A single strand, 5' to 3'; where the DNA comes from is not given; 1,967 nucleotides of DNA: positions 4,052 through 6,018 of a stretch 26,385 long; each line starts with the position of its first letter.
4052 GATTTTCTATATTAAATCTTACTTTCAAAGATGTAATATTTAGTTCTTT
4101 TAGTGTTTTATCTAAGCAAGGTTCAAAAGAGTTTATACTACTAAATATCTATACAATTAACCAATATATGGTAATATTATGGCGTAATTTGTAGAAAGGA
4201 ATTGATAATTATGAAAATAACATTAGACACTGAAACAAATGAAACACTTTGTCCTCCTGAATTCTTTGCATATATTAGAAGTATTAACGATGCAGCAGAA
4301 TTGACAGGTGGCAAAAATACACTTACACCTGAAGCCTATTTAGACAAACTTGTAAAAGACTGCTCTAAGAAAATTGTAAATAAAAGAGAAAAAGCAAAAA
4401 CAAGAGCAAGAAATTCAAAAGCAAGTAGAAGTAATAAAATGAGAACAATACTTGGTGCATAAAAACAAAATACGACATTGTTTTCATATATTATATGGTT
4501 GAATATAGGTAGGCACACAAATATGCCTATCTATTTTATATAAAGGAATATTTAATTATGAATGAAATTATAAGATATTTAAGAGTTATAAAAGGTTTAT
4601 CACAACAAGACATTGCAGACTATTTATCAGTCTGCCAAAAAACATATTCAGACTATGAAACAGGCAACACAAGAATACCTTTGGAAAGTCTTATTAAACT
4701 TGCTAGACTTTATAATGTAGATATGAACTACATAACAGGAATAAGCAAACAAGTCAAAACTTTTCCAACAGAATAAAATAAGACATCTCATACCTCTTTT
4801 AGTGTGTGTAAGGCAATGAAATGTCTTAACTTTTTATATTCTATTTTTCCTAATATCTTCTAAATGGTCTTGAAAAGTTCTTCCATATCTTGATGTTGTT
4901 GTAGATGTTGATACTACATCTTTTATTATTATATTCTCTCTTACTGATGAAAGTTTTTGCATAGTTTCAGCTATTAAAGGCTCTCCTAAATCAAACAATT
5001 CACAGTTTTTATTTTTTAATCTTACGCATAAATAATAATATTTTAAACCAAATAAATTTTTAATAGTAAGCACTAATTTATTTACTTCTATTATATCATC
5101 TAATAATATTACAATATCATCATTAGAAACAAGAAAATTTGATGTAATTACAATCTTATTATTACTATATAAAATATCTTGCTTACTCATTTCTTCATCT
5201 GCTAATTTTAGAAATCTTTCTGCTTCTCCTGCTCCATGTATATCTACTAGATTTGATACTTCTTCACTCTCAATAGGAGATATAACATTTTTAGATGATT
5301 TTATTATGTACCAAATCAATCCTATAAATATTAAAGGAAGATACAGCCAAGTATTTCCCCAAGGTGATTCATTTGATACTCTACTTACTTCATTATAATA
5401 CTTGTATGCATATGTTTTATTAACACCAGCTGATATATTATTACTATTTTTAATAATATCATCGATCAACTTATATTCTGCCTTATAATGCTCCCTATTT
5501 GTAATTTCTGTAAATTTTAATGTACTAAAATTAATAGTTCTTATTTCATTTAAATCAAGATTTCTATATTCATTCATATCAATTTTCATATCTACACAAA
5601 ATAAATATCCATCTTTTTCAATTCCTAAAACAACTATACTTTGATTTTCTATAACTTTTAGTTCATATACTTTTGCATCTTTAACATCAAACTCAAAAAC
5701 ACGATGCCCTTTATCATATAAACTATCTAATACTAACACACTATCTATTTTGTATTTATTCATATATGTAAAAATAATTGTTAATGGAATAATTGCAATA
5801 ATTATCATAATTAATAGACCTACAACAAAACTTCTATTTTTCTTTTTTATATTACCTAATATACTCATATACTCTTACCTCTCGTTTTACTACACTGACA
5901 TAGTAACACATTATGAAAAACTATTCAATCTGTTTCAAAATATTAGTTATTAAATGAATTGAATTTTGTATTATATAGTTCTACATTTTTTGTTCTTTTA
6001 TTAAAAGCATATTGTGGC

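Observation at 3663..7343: Integrase mini-island in tRNA-Gln(CUG) with reversed polarity: the island appears to supply the tRNA 5' half and leaves a hybrid tRNA with an A5/C68 mismatch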

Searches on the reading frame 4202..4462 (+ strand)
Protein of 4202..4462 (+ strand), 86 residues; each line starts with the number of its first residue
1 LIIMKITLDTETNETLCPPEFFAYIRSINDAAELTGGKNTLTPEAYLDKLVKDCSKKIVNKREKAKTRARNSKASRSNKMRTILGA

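Call 8: search_protein_families(library=pfam, proteins=[window:4202-4462:+], max_evalue=0.01)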
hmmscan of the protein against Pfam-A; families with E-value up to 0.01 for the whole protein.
window:4202-4462:+ (86 aa): 0 families

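Call 52: find_homologous_proteins(query=window:4202-4462:+, max_evalue=0.001)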
Query window:4202-4462:+ (86 aa): 8 proteins with E <= 0.001 among 8 candidates.
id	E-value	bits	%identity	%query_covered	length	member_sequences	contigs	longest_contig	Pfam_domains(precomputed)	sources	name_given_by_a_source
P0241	3.6e-41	156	90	97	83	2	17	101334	-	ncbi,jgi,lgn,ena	-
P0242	6.2e-38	146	88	97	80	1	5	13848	-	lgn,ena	-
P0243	5.2e-37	143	87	97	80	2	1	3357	-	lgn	-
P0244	2.2e-22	96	69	76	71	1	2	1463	-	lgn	-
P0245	7.5e-22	95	57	95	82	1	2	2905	-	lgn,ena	-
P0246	1.3e-20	91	68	66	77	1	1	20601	-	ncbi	-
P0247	3.5e-20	89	58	84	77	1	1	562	-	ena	-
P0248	3.5e-20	89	67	70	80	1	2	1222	-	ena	-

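Call 53: find_encoding_contigs(protein=P0241, flank=10000, max_places=10)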
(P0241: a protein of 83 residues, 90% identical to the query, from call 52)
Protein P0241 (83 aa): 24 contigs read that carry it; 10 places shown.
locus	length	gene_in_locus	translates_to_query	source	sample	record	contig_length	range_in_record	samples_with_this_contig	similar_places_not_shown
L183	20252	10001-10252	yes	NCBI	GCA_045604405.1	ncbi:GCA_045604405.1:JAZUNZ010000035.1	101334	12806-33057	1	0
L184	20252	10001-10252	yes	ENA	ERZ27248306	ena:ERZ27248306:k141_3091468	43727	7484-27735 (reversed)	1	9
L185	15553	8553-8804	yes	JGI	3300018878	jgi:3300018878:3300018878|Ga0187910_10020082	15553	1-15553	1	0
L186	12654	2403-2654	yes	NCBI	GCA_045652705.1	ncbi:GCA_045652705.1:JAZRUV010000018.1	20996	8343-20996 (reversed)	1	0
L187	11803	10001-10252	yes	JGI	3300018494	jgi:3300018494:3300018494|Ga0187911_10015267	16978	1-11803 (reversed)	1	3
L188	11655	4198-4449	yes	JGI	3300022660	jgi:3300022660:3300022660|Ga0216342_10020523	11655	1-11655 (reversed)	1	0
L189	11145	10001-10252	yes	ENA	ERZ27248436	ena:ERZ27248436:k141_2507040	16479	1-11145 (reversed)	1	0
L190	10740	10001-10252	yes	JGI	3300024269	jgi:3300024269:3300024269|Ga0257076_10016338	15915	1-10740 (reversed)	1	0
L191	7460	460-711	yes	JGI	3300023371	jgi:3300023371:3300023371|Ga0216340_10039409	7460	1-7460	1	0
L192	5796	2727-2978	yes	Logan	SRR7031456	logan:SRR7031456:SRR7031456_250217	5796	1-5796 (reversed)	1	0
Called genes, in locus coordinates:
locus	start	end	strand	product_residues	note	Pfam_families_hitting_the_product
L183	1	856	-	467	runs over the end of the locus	PF01145:Band_7, PF15975:Flot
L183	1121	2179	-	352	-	PF03462:PCRF, PF00472:RF-1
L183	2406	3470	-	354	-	-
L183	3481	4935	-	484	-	PF03062:MBOAT, PF13813:MBOAT_2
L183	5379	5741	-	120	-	PF14534:DUF4440 (weak)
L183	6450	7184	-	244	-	PF00106:adh_short, PF01370:Epimerase (weak), PF08659:KR, PF13561:adh_short_C2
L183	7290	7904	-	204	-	PF00239:Resolvase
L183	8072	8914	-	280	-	-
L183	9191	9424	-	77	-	-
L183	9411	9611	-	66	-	-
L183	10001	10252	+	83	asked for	-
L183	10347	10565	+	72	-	PF12844:HTH_19, PF01381:HTH_3, PF13560:HTH_31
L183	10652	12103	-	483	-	PF14311:DUF4379 (faint)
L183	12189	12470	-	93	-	-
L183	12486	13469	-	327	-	PF02899:Phage_int_SAM_1 (weak), PF13102:Phage_int_SAM_5 (weak), PF13495:Phage_int_SAM_4 (weak), PF00589:Phage_integrase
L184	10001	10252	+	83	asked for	-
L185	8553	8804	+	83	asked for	-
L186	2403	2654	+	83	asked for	-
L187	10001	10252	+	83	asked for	-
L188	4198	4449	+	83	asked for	-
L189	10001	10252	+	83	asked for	-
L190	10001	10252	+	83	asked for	-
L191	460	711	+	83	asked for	-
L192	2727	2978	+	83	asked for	-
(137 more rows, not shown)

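Call 56: find_encoding_contigs(protein=P0242, flank=10000, max_places=5)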
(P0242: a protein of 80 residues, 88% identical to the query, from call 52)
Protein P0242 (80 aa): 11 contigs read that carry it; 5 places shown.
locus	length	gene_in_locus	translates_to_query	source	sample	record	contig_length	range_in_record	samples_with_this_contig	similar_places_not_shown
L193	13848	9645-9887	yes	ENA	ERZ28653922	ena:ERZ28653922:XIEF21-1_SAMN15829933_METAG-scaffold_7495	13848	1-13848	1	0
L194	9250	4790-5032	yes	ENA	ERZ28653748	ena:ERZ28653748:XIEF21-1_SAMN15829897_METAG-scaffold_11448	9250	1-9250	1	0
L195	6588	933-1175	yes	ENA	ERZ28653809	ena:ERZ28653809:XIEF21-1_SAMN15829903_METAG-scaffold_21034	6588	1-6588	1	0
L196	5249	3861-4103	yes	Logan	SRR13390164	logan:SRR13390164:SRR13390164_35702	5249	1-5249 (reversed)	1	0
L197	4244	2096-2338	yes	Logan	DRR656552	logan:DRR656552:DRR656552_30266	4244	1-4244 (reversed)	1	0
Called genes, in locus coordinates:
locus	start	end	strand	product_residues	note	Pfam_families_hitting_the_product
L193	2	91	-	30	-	?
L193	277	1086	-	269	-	PF06182:ABC2_membrane_6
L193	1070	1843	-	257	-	PF06182:ABC2_membrane_6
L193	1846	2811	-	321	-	PF00005:ABC_tran, PF13304:AAA_21 (weak)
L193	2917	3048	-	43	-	-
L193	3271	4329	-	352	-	PF03462:PCRF, PF00472:RF-1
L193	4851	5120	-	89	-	PF04193:PQ-loop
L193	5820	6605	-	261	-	-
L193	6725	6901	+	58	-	-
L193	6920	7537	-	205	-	PF00239:Resolvase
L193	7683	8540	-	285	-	-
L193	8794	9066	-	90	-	-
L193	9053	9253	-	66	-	-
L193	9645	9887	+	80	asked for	-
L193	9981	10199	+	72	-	PF12844:HTH_19 (weak), PF01381:HTH_3, PF13560:HTH_31 (weak)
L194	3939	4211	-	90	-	-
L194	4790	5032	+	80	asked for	-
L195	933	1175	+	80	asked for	-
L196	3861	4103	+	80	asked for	-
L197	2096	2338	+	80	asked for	-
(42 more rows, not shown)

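Call 59: search_protein_families(library=ncbifam, proteins=[window:4202-4462:+], max_evalue=0.01)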
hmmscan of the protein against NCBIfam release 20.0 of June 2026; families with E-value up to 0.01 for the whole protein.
window:4202-4462:+ (86 aa): 0 families

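Call 60: search_protein_families(library=phrogs, proteins=[window:4202-4462:+], max_evalue=0.01)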
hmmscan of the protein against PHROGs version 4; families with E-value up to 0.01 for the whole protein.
window:4202-4462:+ (86 aa): 0 families

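Call 61: search_protein_families(library=padloc, proteins=[window:4202-4462:+], max_evalue=0.01)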
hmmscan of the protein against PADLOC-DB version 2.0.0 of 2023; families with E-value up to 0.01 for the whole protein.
window:4202-4462:+ (86 aa): 0 families

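Call 82: predict_structure(alignment_id=A4)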
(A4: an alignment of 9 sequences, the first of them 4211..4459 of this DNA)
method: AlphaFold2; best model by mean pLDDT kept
length: 83 residues; sequences in the alignment: 9
mean_pLDDT: 70.6   pTM: 0.46
mean pLDDT of the five models: 70.6, 66.3, 55.1, 50.8, 48.0
residues with pLDDT >= 90: 3; 70-90: 48; 50-70: 15; < 50: 17
segments of 3 or more residues with pLDDT < 50: 67-83
pLDDT, mean of each block of 10 residues (from residue 1): 79 85 89 83 84 59 50 45 39
secondary structure, 60 per line:
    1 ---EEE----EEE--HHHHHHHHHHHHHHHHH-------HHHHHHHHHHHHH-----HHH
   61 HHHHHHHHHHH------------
elements in order: E4-6 E11-13 H16-32 H40-52 H58-71

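Call 84: fold_search(model_id=the predicted structure, library=pdb)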
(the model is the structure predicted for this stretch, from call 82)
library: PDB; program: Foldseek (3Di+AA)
matches with E <= 10: 21; with E <= 0.001: 0
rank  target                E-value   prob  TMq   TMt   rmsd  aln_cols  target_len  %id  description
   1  7p82_A                4.1e+00  0.14  0.19  0.05   4.3        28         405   21  Crystal structure of apo form L147A/I351A variant of S-adenosylmethionine synthetase from Methanocaldococcus jannaschi (released 2021-11-17)
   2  1tkd_A                4.7e+00  0.07  0.19  0.03   9.8        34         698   29  T7 DNA polymerase ternary complex with 8 oxo guanosine and dCMP at the elongation site (released 2004-08-31)
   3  5tsy                  5.4e+00  0.10  0.24  0.10   4.5        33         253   15  Structure of the glycoside hydrolase domain of PelA variant E218A from Pseudomonas aeruginosa (released 2017-11-08)
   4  9j0v                  6.2e+00  0.23  0.42  0.15   2.4        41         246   20  Crystal structure of monomeric PLP-dependent transaminase from Desulfobacula toluolica in P 21 21 21 space group (released 2024-09-18)
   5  3mzw_A                6.2e+00  0.12  0.15  0.03   2.1        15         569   40  HER2 extracelluar region with affinity matured 3-helix affibody ZHER2:342 (released 2010-07-28)
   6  6n7w_H                6.2e+00  0.06  0.17  0.03   9.4        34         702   26  Structure of bacteriophage T7 leading-strand DNA polymerase (D5A/E7A)/Trx in complex with a DNA fork and incoming dTTP (released 2019-03-06)
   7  7p8m_A                6.6e+00  0.10  0.19  0.06   4.3        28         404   21  Crystal structure of L147A/I351A variant of S-adenosylmethionine synthetase from Methanocaldococcus jannaschii in comp (released 2021-11-17)
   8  5tcb                  6.6e+00  0.09  0.25  0.10   4.6        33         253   15  Structure of the glycoside hydrolase domain of PelA from Pseudomonas aeruginosa (released 2017-09-20)
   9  6m4b_A                6.6e+00  0.06  0.28  0.14   7.3        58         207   22  1510-N membrane-bound stomatin-specific protease S97A mutant (released 2020-06-10)
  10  7pxb_A                6.6e+00  0.02  0.22  0.07  12.0        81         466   12  Substrate-engaged mycobacterial Proteasome-associated ATPase - focused 3D refinement (state B) (released 2022-01-19)
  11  6jx3_B                6.6e+00  0.02  0.16  0.16   9.7        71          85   13  Lasso peptide synthetase B1 complexed with the leader peptide (released 2019-06-26)
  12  8cli_A                7.1e+00  0.16  0.35  0.06   2.3        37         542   19  TFIIIC TauB-DNA monomer (released 2023-06-21)
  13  6pox_A                7.1e+00  0.03  0.23  0.07  15.4        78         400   10  Structure of human endothelialnitric oxide synthase heme domain in complex with 7-(3-(Aminomethyl)-4-ethoxyphenyl)-4-m (released 2020-04-29)
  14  9foi_B                7.1e+00  0.02  0.21  0.09  14.9        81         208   16  Structure of human KCTD1 (released 2025-06-25)
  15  9foi_D                7.1e+00  0.02  0.20  0.09  14.5        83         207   17  Structure of human KCTD1 (released 2025-06-25)
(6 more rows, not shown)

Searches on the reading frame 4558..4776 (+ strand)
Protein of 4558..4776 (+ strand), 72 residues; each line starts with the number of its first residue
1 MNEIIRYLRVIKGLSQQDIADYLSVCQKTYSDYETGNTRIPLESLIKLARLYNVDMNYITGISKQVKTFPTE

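Call 8: search_protein_families(library=pfam, proteins=[window:4558-4776:+], max_evalue=0.01)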
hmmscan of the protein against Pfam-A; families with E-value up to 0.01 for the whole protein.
window:4558-4776:+ (72 aa): 5 families
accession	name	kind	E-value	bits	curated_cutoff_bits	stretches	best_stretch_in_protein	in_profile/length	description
PF01381.28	HTH_3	-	7.6e-13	48.7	23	1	5-59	1-55/55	Helix-turn-helix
PF12844.13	HTH_19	-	1.9e-07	31.3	30.2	1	3-59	2-58/64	Helix-turn-helix domain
PF13560.12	HTH_31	-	8e-07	29.7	27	1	6-55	7-57/64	Helix-turn-helix domain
PF07022.19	Phage_CI_repr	-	0.0015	19.3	22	1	8-61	6-59/65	Bacteriophage CI repressor helix-turn-helix domain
PF15731.11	MqsA_antitoxin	-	0.0024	18.5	30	1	4-53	73-121/131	Antitoxin component of bacterial toxin-antitoxin system, MqsA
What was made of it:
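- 4558..4776 (+): HTH_3 (Xre-type) regulator, part of the element's core module. Pfam HTH_3 7.6e-13 (call 8).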

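Call 59: search_protein_families(library=ncbifam, proteins=[window:4558-4776:+], max_evalue=0.01)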
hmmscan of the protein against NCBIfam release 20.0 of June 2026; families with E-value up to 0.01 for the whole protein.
window:4558-4776:+ (72 aa): 10 families
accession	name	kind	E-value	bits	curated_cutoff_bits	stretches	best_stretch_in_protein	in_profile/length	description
NF041951.1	phage_RstR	subfamily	2.4e-09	37.4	80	1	3-66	5-68/108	RstR family transcriptional repressor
NF047948.1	male_kill_WMK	equivalog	3.2e-08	33.4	300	1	5-59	167-221/300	WO male-killing family protein Wmk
NF052239.1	antitox_spr1629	equivalog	2e-07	30.5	335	1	3-63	5-65/377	spr1629 family repressor/antitoxin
TIGR03070.1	couple_hipB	subfamily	6.2e-07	29.3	71.65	1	4-55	6-57/58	type II toxin-antitoxin system Y4mF family antitoxin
NF040522.1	VC1465_fam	subfamily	2.4e-05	24.4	70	1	6-51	2-46/111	VC1465 family Xer recombination activation factor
NF003162.0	PRK04140.1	equivalog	5.5e-05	22.4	263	1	3-57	129-183/317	transcriptional regulator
TIGR03830.1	CxxCG_CxxCG_HTH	subfamily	0.00012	21.9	61.8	1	5-57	70-121/127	type II TA system antitoxin MqsA family protein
NF038310.1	lysogeny_AimR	equivalog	0.00041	19.5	70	1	12-55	8-51/365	AimR family lysis-lysogeny pheromone receptor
NF041575.1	antitoxPezA_Strep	equivalog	0.0015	18.5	290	1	3-66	4-67/158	type II toxin-antitoxin system antitoxin PezA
NF007271.0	PRK09726.1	equivalog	0.0055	16.7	79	1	4-58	16-70/88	type II toxin-antitoxin system antitoxin HipB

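Call 60: search_protein_families(library=phrogs, proteins=[window:4558-4776:+], max_evalue=0.01)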
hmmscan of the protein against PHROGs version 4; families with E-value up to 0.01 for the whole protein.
window:4558-4776:+ (72 aa): 26 families (the best 25 are shown)
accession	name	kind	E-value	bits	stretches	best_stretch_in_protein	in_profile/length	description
phrog_8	-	transcription regulation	1.4e-11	45.5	1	3-63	79-139/346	transcriptional regulator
phrog_4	-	transcription regulation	3.5e-11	43.7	1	3-61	139-193/400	transcriptional repressor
phrog_3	-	transcription regulation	8.7e-11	43.2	1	2-67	90-153/430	transcriptional repressor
phrog_2967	-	transcription regulation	5e-10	40.3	1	2-67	12-77/225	transcriptional regulator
phrog_7241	-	transcription regulation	1.7e-07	32.3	1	4-57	65-118/122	transcriptional regulator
phrog_2328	-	transcription regulation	6.4e-07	30.2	1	7-57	22-72/128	transcriptional repressor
phrog_955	-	DNA, RNA and nucleotide metabolism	1.3e-06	29.2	1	3-51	27-75/142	HTH DNA binding protein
phrog_6831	-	transcription regulation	2e-06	28.7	1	2-53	8-59/68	transcriptional regulator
phrog_5823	-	transcription regulation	1e-05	25.8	1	3-66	9-73/404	transcriptional regulator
phrog_2104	-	unknown function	1.8e-05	25.9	1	4-39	43-78/103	-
phrog_7396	-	unknown function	6.8e-05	23.6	1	8-65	23-83/227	-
phrog_1124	-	transcription regulation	9.8e-05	23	1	9-53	17-60/177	transcriptional regulator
phrog_1373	-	transcription regulation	0.00015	22.8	1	2-62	65-125/166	transcriptional regulator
phrog_2439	-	transcription regulation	0.00018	21.5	1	3-61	10-68/367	transcriptional regulator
phrog_6499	-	transcription regulation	0.00029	21.3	1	15-53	27-65/157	transcriptional regulator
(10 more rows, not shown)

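Call 61: search_protein_families(library=padloc, proteins=[window:4558-4776:+], max_evalue=0.01)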
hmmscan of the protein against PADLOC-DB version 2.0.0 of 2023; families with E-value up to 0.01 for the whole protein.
window:4558-4776:+ (72 aa): 16 families
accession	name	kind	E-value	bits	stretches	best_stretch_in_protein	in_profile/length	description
PDLC02926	HTH_VI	-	1.6e-08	32.6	1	2-67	3-68/92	-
PDLC03945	RmrA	-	2.6e-08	31.4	1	4-61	6-63/394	-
PDLC03947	RmrA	-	4.2e-07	27.1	1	3-60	14-71/383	-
PDLC03954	RmrA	-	1.3e-06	25.6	1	5-64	15-74/380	-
PDLC03950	RmrA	-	8.2e-05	19.8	1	7-62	9-64/369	-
PDLC04142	capH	-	8.6e-05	21.6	1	2-62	8-68/103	capH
PDLC03951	RmrA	-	0.00014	19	1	6-64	14-72/400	-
PDLC03952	RmrA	-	0.00018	18.4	1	8-60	30-82/395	-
PDLC03949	RmrA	-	0.00037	17.5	1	7-61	9-63/363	-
PDLC03944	RmrA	-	0.0004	17.5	1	6-62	12-68/384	-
PDLC03664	Control_protein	-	0.00077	17.9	1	5-54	18-67/74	control protein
PDLC04775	PDC-M69A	-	0.0011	17.4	1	3-60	11-67/113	-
PDLC03668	Control_protein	-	0.0012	17.4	0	4-33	12-40/79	control protein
PDLC03948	RmrA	-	0.0021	15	1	10-60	18-68/397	-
PDLC03953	RmrA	-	0.0023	15.2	1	3-66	8-71/373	-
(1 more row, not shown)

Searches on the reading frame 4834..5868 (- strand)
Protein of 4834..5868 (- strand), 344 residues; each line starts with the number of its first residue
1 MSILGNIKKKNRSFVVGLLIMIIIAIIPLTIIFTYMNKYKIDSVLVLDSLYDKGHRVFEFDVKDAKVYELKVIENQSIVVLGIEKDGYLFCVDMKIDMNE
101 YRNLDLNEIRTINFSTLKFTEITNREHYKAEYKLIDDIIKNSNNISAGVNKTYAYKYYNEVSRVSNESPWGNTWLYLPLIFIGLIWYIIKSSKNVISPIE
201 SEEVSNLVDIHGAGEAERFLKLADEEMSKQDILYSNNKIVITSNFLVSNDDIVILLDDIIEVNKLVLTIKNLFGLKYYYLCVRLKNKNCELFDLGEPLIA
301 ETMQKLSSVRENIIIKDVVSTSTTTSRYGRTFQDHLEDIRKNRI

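Call 8: search_protein_families(library=pfam, proteins=[window:4834-5868:-], max_evalue=0.01)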
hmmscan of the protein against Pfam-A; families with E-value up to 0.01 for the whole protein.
window:4834-5868:- (344 aa): 0 families

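Call 59: search_protein_families(library=ncbifam, proteins=[window:4834-5868:-], max_evalue=0.01)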
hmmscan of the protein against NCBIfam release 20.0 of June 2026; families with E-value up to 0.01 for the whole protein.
window:4834-5868:- (344 aa): 0 families

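Call 60: search_protein_families(library=phrogs, proteins=[window:4834-5868:-], max_evalue=0.01)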
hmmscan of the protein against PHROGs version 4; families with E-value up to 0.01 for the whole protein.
window:4834-5868:- (344 aa): 0 families

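Call 61: search_protein_families(library=padloc, proteins=[window:4834-5868:-], max_evalue=0.01)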
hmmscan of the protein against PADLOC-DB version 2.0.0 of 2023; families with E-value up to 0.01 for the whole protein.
window:4834-5868:- (344 aa): 0 families
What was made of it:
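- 4834..5868 (-): 344-aa cargo protein of unknown function with hydrophobic segments. It sits in a variable slot, where relatives carry other genes. No family hit in four libraries (calls 8, 59-61).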
